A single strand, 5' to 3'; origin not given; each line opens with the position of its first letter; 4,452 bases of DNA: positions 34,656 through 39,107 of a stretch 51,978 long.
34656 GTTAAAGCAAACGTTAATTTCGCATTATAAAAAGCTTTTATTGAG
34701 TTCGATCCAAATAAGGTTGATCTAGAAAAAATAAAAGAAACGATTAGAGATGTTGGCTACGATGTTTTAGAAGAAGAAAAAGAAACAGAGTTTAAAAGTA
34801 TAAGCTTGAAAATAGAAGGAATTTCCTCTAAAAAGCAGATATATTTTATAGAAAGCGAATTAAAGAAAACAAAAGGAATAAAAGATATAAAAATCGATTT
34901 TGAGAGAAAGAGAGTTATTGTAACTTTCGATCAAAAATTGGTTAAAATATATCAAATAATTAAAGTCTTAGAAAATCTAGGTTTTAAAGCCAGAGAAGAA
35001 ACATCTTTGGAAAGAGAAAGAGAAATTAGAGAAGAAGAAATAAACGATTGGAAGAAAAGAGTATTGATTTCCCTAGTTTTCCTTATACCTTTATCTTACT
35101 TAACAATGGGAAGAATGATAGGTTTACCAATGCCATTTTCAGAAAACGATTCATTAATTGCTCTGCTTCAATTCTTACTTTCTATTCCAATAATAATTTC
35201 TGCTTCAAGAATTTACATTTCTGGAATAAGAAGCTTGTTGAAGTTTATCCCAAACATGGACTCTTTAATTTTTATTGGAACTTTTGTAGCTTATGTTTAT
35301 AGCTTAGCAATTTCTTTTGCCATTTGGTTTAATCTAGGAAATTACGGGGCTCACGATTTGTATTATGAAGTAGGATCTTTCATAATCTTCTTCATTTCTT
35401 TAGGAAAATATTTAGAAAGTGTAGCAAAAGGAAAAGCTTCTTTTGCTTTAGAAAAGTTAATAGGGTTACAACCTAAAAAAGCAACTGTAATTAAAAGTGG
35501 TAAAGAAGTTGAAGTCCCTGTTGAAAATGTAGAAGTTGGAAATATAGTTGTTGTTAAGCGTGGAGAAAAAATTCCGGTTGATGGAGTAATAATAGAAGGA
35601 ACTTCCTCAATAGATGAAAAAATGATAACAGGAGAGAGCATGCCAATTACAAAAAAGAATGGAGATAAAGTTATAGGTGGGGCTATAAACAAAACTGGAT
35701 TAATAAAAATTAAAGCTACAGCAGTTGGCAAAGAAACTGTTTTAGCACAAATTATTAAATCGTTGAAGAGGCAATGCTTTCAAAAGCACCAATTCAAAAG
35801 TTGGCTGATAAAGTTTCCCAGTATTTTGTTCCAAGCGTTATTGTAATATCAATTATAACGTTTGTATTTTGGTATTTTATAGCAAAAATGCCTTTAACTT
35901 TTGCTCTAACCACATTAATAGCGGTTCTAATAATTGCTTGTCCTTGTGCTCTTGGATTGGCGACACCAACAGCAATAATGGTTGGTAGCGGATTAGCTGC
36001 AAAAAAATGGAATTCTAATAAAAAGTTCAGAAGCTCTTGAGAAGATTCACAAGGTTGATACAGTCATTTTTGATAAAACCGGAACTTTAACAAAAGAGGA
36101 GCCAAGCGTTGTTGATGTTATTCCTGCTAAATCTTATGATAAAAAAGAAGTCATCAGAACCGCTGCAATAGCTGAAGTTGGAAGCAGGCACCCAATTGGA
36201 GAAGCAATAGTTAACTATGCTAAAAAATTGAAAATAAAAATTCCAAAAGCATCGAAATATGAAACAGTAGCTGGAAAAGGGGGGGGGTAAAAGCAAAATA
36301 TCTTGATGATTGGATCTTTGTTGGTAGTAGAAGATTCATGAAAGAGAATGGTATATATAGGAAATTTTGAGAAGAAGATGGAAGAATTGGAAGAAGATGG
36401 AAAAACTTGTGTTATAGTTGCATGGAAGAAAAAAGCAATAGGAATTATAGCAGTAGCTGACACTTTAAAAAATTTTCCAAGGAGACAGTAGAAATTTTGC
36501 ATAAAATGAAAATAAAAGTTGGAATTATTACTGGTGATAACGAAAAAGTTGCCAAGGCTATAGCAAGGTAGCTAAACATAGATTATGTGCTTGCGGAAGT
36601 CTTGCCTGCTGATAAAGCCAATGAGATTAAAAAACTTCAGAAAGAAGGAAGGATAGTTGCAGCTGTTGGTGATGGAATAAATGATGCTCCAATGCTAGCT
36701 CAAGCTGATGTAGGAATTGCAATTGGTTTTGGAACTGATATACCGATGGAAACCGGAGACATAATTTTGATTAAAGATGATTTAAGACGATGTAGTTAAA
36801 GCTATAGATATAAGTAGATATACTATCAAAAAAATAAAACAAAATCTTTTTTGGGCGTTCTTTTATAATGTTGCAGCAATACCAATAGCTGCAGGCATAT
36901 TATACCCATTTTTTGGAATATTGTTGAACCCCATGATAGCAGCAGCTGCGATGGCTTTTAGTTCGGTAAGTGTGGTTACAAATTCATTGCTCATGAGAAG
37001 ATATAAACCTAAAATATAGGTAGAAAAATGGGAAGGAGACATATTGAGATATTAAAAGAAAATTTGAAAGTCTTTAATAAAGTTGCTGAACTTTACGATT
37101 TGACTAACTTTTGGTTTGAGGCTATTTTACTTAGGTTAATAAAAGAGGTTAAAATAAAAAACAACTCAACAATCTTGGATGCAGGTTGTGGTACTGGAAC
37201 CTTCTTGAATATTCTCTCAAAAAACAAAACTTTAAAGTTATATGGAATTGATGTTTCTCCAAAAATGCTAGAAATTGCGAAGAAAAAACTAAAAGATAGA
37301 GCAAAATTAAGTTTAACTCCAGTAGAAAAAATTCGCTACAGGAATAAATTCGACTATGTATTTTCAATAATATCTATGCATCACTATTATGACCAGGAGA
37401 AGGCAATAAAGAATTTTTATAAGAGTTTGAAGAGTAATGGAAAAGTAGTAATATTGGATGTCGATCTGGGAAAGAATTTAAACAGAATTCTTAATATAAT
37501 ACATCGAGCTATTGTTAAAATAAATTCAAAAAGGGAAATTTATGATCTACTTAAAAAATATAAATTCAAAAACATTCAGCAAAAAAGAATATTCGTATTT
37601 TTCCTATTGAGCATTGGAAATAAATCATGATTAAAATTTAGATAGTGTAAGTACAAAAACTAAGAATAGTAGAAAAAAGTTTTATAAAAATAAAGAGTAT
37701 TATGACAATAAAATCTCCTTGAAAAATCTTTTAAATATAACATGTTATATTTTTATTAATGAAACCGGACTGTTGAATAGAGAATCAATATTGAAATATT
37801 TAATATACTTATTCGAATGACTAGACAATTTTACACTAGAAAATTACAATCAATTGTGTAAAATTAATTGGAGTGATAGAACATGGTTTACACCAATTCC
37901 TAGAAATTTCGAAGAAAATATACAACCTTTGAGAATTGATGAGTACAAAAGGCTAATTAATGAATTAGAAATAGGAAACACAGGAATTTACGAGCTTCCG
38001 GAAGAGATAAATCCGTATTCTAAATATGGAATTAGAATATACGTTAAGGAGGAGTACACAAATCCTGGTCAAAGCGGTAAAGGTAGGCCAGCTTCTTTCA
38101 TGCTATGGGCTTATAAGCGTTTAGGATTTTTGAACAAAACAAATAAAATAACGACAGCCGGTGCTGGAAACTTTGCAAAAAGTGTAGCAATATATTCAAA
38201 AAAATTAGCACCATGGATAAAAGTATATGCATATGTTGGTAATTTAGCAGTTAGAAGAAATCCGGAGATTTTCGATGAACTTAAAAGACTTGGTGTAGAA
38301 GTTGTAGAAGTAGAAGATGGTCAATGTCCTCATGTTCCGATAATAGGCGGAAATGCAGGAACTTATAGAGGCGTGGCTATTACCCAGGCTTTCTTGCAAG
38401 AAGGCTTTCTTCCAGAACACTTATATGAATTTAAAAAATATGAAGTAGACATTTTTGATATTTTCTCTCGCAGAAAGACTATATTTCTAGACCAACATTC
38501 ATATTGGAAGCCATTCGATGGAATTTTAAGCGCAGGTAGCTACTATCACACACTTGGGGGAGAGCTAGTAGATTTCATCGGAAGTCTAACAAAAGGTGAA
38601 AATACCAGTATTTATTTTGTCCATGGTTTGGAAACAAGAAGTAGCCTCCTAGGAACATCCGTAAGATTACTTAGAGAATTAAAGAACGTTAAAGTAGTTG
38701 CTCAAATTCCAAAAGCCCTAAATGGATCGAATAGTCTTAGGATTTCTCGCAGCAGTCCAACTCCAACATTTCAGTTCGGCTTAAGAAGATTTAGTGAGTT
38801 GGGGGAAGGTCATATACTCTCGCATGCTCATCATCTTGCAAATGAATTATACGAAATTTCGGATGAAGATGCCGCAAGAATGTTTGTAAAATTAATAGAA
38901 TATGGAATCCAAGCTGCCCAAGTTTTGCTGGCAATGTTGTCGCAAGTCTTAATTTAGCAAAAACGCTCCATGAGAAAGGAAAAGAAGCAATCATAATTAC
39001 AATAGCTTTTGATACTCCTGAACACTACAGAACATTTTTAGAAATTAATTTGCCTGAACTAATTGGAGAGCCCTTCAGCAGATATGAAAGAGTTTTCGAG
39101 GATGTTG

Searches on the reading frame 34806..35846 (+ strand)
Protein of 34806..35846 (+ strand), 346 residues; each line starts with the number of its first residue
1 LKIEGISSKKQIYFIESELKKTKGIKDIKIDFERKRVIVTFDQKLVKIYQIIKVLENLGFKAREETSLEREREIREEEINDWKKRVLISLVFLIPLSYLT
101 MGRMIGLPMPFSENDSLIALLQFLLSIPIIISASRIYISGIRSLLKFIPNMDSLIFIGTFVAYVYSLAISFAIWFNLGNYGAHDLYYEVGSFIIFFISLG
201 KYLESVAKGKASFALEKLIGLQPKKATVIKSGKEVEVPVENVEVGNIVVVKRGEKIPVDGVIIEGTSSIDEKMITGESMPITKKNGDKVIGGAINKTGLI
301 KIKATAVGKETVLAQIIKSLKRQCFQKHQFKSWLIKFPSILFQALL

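Call 91: search_protein_families(library=ncbifam, proteins=[window:34806-35846:+], max_evalue=0.00001)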
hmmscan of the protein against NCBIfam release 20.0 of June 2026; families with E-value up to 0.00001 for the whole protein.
window:34806-35846:+ (346 aa): 19 families
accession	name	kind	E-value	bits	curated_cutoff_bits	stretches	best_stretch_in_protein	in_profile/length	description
TIGR01525.1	ATPase-IB_hvy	subfamily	1.6e-53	182.5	346.25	1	151-341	1-173/560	heavy metal translocating P-type ATPase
NF007952.0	PRK10671.1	equivalog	6.1e-50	170.2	1316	1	3-322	109-425/838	copper-exporting P-type ATPase CopA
TIGR01511.1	ATPase-IB1_Cu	subfamily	1.1e-49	169.7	397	1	133-328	2-180/542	copper-translocating P-type ATPase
TIGR01512.1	ATPase-IB2_Cd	subfamily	5.5e-39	134.2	313.5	1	187-338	18-165/494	cadmium family heavy metal-translocating P-type ATPase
NF008262.1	PRK11033.1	equivalog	3.4e-27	95.2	1005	1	192-319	200-327/731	zinc/cadmium/mercury/lead-transporting ATPase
TIGR01494.1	ATPase_P-type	subfamily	1.9e-21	76.1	62.3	1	192-311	1-119/478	HAD-IC family P-type ATPase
NF033775.1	P_type_ZntA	exception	6.9e-20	70.9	1240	1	193-320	206-333/732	Zn(II)/Cd(II)/Pb(II) translocating P-type ATPase ZntA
TIGR01517.1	ATPase-IIB_Ca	equivalog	3.9e-18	65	507.05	1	223-323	155-255/882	calcium-translocating P-type ATPase, PMCA-type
TIGR01647.1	ATPase-IIIA_H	equivalog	8.7e-16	57.2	615.5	1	197-336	65-205/755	plasma-membrane proton-efflux P-type ATPase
TIGR01497.1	kdpB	equivalog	2.4e-15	55.6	527.9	1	154-318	37-203/675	potassium-transporting ATPase subunit KdpB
NF010609.0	PRK14010.1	equivalog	3.2e-13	48.8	1323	1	161-320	38-204/673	K(+)-transporting ATPase subunit B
TIGR01657.1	P-ATPase-V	hypoth_equivalog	3.8e-13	47.9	618.25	1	186-285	192-292/1055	ATP13A2 family polyamine export P-type ATPase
TIGR01106.1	ATPase-IIC_X-K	subfamily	1.6e-10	39.5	946.1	1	151-284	74-202/997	Na,H/K antiporter P-type ATPase subunit alpha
TIGR01523.1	ATPase-IID_K-Na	equivalog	1.4e-09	36.2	645.05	1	180-284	76-179/997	potassium/sodium efflux P-type ATPase, fungal-type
TIGR01522.1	ATPase-IIA2_Ca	equivalog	3.6e-08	31.6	798.3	1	212-285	105-179/854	calcium-transporting P-type ATPase, PMR1-type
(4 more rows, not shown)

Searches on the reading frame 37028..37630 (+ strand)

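Call 91: search_protein_families(library=ncbifam, proteins=[window:37028-37630:+], max_evalue=0.00001)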
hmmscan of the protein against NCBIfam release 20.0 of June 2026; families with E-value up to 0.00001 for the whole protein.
window:37028-37630:+ (200 aa): 35 families (the best 25 are shown)
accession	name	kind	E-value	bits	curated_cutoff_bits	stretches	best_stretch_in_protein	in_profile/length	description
NF001244.0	PRK00216.1-5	equivalog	7.9e-18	64.6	216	1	14-150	12-161/236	bifunctional demethylmenaquinone methyltransferase/2-methoxy-6-polyprenyl-1,4-benzoquinol methylase UbiE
TIGR02072.1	BioC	equivalog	1.4e-17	64.3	184.95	1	16-186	2-177/244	malonyl-ACP O-methyltransferase BioC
TIGR01934.1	MenG_MenH_UbiE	subfamily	1.6e-17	63.6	158.35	1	14-149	3-148/223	ubiquinone/menaquinone biosynthesis methyltransferase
NF045667.1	MTase_DVU1556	equivalog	2.9e-16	59.6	155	1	35-150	12-127/213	DVU_1556 family methyltransferase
NF043040.1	corrin_prot_MT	hypoth_equivalog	3.6e-16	59.2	180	1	35-164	32-170/216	corrinoid protein-associated methyltransferase CpaM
TIGR02021.1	BchM-ChlM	equivalog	5.7e-12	45.5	158.9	1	34-145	45-155/218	magnesium protoporphyrin IX methyltransferase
NF001243.0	PRK00216.1-4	equivalog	3.1e-11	43.1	235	1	14-145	11-154/237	demethylmenaquinone methyltransferase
TIGR01983.1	UbiG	equivalog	3.7e-11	42.8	102.95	1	42-143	46-152/228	bifunctional 2-polyprenyl-6-hydroxyphenol methylase/3-demethylubiquinol 3-O-methyltransferase UbiG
NF001240.0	PRK00216.1-1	equivalog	5.6e-10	38.7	378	1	14-146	27-172/251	bifunctional demethylmenaquinone methyltransferase/2-methoxy-6-polyprenyl-1,4-benzoquinol methylase UbiE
TIGR02752.1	MenG_heptapren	equivalog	6.4e-10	38.9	419.85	1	14-146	9-153/231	demethylmenaquinone methyltransferase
NF002463.0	PRK01683.1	equivalog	9.1e-10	38.6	297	1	37-163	23-146/258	trans-aconitate 2-methyltransferase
NF040539.1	AST_met_ArsM_2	exception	1.5e-09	38.1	240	1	38-144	49-165/262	putative arsinothricin biosynthesis methyltransferase ArsM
NF011650.0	PRK15068.1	equivalog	2e-09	36.8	209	1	39-144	116-227/324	tRNA 5-methoxyuridine(34)/uridine 5-oxyacetic acid(34) synthase CmoB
NF041536.1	ArsM_DUF2284_UU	exception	3e-09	35.8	575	1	42-149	73-187/459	arsenite methyltransferase/DUF2284 domain selenoprotein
NF007610.0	PRK10258.1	equivalog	4.1e-09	36.1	342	1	36-142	33-138/251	malonyl-ACP O-methyltransferase BioC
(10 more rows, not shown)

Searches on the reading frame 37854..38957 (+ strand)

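Call 12: search_protein_families(library=pfam, proteins=[window:37854-38957:+], max_evalue=0.001)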
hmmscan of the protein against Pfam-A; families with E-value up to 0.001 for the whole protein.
window:37854-38957:+ (367 aa): 1 family
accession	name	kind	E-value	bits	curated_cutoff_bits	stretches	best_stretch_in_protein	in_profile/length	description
PF00291.31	PALP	-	2.8e-18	66.7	35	1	39-352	4-262/295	Pyridoxal-phosphate dependent enzyme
